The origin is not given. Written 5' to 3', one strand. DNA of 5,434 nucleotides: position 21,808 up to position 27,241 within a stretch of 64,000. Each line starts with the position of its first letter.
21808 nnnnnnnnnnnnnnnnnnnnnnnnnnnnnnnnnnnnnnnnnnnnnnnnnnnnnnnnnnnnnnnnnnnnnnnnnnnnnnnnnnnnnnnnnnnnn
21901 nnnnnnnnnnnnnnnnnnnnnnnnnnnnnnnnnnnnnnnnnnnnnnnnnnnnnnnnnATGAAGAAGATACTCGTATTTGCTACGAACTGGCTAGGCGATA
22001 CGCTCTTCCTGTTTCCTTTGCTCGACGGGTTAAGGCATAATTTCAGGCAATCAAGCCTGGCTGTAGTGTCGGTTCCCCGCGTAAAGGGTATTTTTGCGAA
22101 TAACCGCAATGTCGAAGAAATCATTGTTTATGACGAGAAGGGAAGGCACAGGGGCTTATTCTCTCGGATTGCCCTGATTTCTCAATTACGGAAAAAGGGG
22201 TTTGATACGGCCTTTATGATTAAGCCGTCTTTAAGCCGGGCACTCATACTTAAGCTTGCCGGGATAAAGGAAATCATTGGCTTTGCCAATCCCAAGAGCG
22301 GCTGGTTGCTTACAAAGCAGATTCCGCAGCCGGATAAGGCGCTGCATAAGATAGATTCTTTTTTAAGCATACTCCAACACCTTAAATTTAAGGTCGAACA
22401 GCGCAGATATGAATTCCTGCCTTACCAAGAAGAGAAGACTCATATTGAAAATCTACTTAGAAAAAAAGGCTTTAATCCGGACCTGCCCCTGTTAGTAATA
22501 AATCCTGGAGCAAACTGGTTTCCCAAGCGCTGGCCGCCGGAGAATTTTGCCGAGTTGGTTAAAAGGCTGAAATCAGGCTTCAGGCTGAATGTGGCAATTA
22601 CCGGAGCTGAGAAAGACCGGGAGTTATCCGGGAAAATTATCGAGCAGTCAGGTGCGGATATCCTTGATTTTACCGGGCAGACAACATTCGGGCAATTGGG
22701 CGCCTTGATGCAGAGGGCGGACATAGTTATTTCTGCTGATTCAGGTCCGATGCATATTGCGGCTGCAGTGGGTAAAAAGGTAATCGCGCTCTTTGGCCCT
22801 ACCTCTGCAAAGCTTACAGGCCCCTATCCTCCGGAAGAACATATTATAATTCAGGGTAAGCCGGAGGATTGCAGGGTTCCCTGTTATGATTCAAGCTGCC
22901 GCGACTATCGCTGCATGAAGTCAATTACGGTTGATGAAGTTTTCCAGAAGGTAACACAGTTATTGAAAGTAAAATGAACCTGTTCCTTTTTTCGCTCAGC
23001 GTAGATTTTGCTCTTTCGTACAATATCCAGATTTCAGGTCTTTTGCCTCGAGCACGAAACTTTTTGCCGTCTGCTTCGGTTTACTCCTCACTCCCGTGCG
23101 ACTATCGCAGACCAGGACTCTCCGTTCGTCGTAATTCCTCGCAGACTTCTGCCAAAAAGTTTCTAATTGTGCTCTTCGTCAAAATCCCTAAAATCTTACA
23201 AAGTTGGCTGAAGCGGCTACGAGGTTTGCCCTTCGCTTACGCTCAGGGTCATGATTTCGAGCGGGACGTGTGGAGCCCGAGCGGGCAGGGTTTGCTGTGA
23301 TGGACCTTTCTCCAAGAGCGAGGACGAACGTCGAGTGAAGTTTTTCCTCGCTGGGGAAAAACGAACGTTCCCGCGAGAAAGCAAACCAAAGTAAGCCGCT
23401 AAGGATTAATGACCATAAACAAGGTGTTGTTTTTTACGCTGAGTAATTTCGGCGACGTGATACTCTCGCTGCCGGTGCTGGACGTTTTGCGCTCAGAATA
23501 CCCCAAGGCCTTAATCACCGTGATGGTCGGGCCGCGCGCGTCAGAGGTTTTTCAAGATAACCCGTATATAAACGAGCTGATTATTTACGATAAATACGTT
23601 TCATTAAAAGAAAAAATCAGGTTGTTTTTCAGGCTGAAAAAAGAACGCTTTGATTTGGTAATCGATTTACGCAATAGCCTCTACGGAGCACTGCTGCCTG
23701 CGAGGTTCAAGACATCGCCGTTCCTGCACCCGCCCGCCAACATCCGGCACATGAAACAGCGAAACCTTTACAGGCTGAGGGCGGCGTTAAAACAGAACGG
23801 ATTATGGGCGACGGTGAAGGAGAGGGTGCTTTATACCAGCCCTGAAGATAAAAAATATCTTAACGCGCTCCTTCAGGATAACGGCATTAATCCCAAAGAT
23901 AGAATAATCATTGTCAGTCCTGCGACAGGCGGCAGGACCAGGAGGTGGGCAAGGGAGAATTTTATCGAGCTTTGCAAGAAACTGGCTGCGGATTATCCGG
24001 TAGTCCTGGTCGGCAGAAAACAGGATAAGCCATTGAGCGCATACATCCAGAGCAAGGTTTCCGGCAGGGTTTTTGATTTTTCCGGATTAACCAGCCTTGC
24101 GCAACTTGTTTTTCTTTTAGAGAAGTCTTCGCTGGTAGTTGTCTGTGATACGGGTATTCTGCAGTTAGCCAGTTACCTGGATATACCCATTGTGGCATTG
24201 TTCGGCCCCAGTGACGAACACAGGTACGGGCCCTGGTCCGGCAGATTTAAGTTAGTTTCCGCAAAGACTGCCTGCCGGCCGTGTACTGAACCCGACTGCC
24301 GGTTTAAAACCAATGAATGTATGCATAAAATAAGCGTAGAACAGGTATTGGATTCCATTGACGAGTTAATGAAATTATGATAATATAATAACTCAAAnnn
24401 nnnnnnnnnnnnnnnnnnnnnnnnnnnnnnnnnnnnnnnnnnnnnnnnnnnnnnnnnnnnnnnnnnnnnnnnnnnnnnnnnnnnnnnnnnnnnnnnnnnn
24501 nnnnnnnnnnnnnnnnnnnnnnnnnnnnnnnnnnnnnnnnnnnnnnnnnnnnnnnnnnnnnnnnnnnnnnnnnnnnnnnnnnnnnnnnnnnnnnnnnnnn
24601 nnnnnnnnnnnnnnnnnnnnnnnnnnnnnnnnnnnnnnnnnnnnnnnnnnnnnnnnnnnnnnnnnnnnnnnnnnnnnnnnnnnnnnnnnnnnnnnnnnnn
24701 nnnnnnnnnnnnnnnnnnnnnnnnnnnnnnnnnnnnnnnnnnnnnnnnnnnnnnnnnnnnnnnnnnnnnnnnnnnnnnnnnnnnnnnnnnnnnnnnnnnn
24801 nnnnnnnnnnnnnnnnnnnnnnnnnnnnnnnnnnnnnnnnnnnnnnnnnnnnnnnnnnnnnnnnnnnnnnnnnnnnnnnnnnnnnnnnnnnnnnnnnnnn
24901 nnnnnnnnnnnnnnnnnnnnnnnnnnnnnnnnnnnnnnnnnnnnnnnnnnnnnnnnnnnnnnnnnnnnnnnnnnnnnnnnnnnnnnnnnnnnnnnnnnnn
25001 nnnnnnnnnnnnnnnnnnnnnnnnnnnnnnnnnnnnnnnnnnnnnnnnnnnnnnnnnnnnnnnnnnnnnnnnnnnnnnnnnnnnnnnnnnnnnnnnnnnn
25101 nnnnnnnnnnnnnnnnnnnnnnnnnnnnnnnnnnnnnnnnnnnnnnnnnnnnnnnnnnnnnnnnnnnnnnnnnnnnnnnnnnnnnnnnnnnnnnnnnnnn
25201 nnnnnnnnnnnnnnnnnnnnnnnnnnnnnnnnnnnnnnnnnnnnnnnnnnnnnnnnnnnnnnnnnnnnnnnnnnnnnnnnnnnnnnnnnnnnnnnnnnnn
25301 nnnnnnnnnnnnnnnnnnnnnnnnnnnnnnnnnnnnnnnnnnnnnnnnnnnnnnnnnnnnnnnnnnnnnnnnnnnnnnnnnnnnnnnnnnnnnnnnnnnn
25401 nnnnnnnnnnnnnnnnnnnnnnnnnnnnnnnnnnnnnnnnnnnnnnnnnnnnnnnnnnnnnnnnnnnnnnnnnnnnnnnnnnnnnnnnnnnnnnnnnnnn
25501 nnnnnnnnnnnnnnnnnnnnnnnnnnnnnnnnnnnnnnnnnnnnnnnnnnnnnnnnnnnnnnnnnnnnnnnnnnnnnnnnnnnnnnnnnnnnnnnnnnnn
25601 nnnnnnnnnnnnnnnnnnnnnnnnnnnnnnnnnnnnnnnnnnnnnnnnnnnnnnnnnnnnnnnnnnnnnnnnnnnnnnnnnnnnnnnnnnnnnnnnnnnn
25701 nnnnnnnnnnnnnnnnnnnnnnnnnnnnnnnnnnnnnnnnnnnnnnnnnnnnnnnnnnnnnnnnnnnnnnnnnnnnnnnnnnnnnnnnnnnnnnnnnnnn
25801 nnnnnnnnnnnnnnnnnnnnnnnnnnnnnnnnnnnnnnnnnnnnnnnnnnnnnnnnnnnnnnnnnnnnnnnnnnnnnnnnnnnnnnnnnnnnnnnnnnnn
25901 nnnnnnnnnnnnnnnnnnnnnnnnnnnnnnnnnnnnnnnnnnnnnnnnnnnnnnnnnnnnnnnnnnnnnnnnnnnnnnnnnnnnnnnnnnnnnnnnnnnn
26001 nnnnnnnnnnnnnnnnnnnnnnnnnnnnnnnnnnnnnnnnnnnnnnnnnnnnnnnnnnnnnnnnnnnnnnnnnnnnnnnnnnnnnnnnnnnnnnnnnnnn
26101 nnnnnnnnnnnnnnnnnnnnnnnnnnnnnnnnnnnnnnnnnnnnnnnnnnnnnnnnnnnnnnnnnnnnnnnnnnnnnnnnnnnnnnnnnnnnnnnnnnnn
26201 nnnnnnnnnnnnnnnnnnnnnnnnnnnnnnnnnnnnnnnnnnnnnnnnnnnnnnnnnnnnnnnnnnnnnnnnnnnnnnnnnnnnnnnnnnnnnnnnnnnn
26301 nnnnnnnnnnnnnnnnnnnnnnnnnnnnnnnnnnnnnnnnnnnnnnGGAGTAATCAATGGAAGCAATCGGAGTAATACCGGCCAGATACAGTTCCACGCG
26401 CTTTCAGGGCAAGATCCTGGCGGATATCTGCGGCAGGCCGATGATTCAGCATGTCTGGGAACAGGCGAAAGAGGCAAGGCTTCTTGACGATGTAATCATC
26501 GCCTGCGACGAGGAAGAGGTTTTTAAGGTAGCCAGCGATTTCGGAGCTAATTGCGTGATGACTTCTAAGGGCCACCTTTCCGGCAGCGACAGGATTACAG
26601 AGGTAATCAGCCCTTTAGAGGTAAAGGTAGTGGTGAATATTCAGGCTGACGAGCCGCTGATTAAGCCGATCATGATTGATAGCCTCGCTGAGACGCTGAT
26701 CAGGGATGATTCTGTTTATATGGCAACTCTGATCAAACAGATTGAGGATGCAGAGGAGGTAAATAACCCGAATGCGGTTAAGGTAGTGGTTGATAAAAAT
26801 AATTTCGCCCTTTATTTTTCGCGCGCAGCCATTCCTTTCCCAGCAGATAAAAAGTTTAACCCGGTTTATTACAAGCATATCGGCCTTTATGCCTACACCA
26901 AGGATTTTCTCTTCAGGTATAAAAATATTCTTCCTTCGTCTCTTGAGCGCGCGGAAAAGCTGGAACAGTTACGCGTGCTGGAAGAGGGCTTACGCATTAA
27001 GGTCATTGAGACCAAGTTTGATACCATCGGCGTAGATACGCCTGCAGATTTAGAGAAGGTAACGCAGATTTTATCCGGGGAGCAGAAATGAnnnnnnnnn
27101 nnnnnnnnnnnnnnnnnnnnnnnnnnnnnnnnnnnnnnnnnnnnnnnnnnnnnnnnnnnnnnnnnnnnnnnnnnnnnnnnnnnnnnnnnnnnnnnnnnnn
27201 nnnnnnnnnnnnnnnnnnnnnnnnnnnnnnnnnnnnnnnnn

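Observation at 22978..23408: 431-bp non-coding insert with nested long-range helices in the middle of the tightly packed LPS core operon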

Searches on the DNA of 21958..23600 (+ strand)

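Call 4: search_rna_families(source=window, start=22800, end=23600, threshold=evalue, max_evalue=10)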
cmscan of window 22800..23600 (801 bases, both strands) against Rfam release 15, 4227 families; matches with E-value up to 10: 6.
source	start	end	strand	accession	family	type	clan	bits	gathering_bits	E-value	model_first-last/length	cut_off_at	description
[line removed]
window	23054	23165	+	RF00486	mir-129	Gene; miRNA;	-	18.7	48.6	0.67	1-75/75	no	mir-129 microRNA precursor family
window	22942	23008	-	RF04331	Plastid-clpP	Cis-reg;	-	16.2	55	8.1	1-69/69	no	Plastid-clpP 5UTR RNA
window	23148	23185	+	RF00367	mir-BHRF1-3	Gene; miRNA;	-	15.2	80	5.8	1-65/65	no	mir-BHRF1-3 microRNA precursor family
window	22926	23003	+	RF01167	sn2429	Gene; snRNA; snoRNA; CD-box;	-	14.9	50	8.4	1-77/77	no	Small nucleolar RNA sn2429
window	23480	23519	-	RF00282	SNORD48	Gene; snRNA; snoRNA; CD-box;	-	12.2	36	9.4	1-63/63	no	Small nucleolar RNA SNORD48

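Call 82: search_dna_similar(query=window:22974-23408:+, collection=plasmids, mode=distant, max_evalue=0.001, max_rows=10)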
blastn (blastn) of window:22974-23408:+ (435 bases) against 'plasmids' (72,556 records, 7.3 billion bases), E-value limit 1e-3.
No match.

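Call 83: search_dna_similar(query=window:22974-23408:+, collection=phages, mode=distant, max_evalue=0.001, max_rows=10)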
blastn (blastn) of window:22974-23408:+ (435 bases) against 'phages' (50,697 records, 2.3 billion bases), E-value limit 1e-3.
No match.

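Call 87: search_rna_families(sources=[L021, L019, L016, L008], threshold=evalue, max_evalue=0.1)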
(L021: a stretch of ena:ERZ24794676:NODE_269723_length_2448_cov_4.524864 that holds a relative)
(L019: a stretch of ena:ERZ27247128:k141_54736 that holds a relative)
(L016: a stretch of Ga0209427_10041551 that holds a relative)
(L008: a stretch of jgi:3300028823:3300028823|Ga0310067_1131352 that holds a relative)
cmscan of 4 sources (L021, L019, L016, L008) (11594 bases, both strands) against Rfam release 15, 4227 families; matches with E-value up to 0.1: 0.
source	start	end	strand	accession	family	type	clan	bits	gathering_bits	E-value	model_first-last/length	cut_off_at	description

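Call 98: search_dna_similar(query=window:22974-23408:+, collection=ecoli_genomes, mode=distant, max_evalue=0.001, max_rows=5)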
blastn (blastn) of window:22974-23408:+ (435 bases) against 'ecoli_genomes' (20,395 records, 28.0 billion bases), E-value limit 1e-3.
No match.

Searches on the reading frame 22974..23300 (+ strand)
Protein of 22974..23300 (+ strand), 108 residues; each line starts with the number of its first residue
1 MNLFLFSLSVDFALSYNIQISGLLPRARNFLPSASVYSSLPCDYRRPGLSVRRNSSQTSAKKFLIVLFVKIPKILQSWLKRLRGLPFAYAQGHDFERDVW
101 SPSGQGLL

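Call 11: search_protein_families(library=pfam, proteins=[window:22974-23300:+], max_evalue=10)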
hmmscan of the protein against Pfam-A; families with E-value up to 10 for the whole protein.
window:22974-23300:+ (108 aa): 0 families

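Call 22: find_homologous_proteins(query=window:22974-23300:+, max_evalue=0.01)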
Query window:22974-23300:+: 11 candidates shared short words with the query, none scored E <= 0.01.

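Call 61: search_protein_representatives(protein=window:22974-23300:+)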
Query: 108 residues. Proteins with E-value up to 0.001 (for the whole library): 0; up to 1e-10: 0; up to 1e-30: 0. The best 0 are listed.

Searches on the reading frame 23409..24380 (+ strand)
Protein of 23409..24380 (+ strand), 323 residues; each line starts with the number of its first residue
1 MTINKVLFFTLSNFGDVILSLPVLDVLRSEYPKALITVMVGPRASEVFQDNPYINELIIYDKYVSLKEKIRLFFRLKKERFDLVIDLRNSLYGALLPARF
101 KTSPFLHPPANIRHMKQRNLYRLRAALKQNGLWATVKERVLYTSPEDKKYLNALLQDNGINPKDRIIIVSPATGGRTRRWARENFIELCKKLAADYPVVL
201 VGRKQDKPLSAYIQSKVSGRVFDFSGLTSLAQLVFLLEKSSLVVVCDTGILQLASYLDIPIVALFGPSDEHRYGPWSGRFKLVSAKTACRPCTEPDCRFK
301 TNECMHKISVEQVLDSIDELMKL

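Call 10: search_protein_families(library=pfam, proteins=[window:23409-24380:+])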
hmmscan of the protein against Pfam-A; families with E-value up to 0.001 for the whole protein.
window:23409-24380:+ (323 aa): 1 family
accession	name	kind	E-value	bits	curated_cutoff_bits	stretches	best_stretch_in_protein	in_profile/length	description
PF01075.23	Glyco_transf_9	-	4.5e-25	88.8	22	1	71-300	3-244/247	Glycosyltransferase family 9 (heptosyltransferase)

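Call 12: find_encoding_contigs(protein=window:23409-24380:+, flank=10000, max_places=10)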
Protein window:23409-24380:+ (323 aa): no gene with exactly this product is on record in the collection.

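Call 14: find_related_loci(query=window:23409-24380:+, collection=genome_contigs, flank=6000)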
Query window:23409-24380:+ (323 aa) in genome_contigs; peptide patterns used: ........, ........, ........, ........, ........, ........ (x = any residue, [..] = any of these).
59 stretches matched a pattern; 5 encode a relative of the query (tblastn E <= 1e-3); 5 distinct loci.
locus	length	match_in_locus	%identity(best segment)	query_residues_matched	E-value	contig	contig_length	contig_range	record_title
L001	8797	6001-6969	76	1-322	3e-172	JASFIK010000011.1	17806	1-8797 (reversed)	MAG: Candidatus Omnitrophota bacterium isolate D0608S12metaG_Bin_274 D0608S12metaG_FD_scaffold_203_c1, whole genome shot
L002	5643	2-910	63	20-322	2e-129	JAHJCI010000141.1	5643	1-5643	MAG: Candidatus Omnitrophota bacterium isolate Modern_marine.mb.30 Modern_marine.mb.30_k141_1620974, whole genome shotgu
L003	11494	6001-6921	29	1-322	3e-38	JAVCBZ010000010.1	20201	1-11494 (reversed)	MAG: Candidatus Susulua stagnicola isolate MAG_3300035698_1005 Ga0374944_004526, whole genome shotgun sequence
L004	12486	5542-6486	32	3-321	8e-52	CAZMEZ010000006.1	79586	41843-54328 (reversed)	MAG TPA_asm: uncultured Planctomycetia bacterium isolate SRP141376_co1_78 genome assembly, contig: NODE_800_length_79586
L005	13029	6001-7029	26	1-322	2e-33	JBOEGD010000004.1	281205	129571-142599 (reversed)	MAG: Calditrichia bacterium isolate PBSAbac4 PBSAd_contig_136, whole genome shotgun sequence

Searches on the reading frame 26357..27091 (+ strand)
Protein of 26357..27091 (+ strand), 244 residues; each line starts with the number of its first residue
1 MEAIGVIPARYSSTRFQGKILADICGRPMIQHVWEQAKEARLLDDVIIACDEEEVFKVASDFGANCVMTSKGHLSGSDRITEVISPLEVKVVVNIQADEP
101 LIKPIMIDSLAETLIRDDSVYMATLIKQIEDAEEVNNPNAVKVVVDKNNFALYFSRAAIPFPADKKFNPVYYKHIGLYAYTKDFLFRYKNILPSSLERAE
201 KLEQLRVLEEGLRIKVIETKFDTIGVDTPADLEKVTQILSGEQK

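Call 10: search_protein_families(library=pfam, proteins=[window:26357-27091:+])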
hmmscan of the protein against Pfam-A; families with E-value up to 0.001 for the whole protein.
window:26357-27091:+ (244 aa): 2 families
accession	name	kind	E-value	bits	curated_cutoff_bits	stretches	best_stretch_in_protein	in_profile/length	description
PF02348.25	CTP_transf_3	-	1.8e-61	208.1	22.6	1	4-214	1-217/217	Cytidylyltransferase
PF12804.13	NTP_transf_3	-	1.5e-08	35.4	27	1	13-120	9-118/160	MobA-like NTP transferase domain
